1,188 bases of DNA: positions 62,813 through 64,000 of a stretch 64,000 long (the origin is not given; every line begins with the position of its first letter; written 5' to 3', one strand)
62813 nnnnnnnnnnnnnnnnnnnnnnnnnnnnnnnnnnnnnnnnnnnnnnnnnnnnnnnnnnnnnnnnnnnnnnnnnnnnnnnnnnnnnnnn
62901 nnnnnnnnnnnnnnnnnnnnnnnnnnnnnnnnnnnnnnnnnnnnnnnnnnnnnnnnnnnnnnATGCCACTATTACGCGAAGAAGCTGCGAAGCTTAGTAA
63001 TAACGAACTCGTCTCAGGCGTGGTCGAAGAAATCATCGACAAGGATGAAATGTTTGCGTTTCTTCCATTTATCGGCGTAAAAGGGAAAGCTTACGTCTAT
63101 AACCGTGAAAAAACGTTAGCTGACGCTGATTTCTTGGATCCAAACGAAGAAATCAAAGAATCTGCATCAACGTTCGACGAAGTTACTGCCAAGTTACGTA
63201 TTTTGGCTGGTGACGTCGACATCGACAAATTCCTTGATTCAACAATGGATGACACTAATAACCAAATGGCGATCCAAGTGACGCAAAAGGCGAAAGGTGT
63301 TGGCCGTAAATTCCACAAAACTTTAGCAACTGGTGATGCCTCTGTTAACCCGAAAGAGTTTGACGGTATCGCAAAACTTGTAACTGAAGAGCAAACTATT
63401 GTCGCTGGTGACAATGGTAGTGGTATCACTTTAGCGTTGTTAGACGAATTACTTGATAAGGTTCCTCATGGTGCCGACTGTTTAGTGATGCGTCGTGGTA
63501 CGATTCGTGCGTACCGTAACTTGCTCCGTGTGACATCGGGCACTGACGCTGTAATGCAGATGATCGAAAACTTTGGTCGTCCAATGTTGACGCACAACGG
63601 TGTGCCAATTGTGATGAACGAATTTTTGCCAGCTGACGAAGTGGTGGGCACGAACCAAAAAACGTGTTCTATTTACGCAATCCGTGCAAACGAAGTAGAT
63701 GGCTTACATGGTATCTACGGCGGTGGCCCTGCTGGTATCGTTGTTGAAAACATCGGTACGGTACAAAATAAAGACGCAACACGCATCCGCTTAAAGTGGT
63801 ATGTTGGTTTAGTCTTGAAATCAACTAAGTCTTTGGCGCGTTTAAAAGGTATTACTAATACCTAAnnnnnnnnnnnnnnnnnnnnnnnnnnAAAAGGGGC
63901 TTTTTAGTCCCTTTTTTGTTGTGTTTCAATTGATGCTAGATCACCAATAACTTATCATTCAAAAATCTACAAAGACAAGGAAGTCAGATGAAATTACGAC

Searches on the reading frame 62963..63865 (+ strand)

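Call 54: search_protein_families(library=pfam, proteins=[window:62963-63865:+], max_evalue=0.001)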
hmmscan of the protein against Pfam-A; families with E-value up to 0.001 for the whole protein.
window:62963-63865:+ (300 aa): 2 families
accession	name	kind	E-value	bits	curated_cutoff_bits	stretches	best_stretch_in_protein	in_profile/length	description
PF20911.3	GP7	-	3e-07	30.1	27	1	61-138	51-128/313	Major capsid protein GP7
PF17236.8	SU10_MCP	-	6.1e-06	26.4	24.1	1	97-297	100-291/292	SU10 major capsid protein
